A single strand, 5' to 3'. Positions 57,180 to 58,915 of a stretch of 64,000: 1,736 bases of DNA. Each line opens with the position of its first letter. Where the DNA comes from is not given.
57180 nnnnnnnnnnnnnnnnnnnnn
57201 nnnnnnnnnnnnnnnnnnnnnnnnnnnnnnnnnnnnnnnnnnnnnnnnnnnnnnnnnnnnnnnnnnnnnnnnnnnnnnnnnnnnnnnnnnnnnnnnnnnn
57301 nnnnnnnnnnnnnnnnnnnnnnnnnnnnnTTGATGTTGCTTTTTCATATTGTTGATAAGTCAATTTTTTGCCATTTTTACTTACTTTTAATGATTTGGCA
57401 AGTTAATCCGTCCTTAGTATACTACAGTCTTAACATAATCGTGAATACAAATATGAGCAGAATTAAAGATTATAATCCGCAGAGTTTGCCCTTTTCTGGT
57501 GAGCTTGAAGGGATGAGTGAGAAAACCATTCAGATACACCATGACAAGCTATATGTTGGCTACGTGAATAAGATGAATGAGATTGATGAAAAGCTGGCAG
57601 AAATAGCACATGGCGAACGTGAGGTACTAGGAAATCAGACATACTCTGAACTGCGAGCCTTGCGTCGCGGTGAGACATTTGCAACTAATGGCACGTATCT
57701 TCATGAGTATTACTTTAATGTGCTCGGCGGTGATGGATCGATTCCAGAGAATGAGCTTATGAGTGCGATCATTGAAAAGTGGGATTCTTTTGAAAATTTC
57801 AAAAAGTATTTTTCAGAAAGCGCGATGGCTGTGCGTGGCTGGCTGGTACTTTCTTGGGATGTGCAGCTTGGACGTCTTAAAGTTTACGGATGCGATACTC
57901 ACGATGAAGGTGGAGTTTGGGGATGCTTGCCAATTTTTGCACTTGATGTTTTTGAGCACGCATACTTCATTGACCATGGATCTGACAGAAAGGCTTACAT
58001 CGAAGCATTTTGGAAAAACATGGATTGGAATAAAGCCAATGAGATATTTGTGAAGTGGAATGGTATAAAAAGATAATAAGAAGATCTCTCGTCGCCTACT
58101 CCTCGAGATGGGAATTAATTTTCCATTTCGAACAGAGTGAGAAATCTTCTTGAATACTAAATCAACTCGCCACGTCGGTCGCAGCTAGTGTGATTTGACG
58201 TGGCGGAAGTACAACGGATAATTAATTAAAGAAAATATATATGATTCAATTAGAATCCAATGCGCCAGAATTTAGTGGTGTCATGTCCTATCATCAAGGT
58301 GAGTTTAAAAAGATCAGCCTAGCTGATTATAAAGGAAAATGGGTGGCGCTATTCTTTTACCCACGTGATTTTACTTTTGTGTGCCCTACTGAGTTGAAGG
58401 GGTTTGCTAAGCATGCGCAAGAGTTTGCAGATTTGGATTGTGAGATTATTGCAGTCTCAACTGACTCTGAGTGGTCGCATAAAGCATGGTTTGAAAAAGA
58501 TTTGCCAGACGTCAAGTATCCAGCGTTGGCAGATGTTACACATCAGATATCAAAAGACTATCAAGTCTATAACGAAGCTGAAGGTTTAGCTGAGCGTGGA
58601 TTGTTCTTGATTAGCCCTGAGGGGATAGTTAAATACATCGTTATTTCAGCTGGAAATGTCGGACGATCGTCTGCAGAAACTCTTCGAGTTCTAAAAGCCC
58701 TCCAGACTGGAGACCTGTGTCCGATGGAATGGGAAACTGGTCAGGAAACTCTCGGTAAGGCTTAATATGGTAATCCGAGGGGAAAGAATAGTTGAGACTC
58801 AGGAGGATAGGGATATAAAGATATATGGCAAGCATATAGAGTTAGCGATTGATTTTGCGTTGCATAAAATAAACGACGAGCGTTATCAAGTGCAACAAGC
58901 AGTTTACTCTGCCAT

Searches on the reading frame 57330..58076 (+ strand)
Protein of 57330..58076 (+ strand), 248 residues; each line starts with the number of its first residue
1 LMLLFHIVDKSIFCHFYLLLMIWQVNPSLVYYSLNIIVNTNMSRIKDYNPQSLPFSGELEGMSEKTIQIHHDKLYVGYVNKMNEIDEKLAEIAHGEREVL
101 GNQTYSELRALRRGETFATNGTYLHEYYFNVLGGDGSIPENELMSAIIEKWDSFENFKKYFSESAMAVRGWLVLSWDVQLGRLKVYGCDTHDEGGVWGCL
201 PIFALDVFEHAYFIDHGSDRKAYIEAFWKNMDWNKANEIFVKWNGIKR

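Call 43: search_protein_families(library=pfam, max_evalue=0.00001, proteins=[window:57330-58076:+])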
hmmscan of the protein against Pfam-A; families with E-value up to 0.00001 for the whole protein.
window:57330-58076:+ (248 aa): 2 families
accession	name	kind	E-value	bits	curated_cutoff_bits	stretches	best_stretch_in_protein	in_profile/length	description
PF02777.23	Sod_Fe_C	-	8.5e-26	90.4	20.9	1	139-238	1-101/102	Iron/manganese superoxide dismutases, C-terminal domain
PF00081.27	Sod_Fe_N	-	8.3e-08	33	27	1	62-132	18-81/82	Iron/manganese superoxide dismutases, alpha-hairpin domain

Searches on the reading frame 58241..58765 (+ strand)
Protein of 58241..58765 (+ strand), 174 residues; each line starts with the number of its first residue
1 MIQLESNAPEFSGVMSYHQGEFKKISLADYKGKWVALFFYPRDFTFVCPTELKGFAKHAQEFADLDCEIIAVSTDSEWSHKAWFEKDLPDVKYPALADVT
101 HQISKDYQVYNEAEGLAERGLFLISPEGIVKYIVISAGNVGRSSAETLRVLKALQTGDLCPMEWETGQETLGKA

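Call 43: search_protein_families(library=pfam, max_evalue=0.00001, proteins=[window:58241-58765:+])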
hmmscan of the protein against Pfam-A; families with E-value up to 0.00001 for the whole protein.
window:58241-58765:+ (174 aa): 2 families
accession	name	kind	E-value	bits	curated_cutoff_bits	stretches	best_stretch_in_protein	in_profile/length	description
PF00578.27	AhpC-TSA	-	5.4e-39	133.4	26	1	7-133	4-124/124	AhpC/TSA family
PF08534.16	Redoxin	-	5.5e-16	59.1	26.6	1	6-147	4-146/148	Redoxin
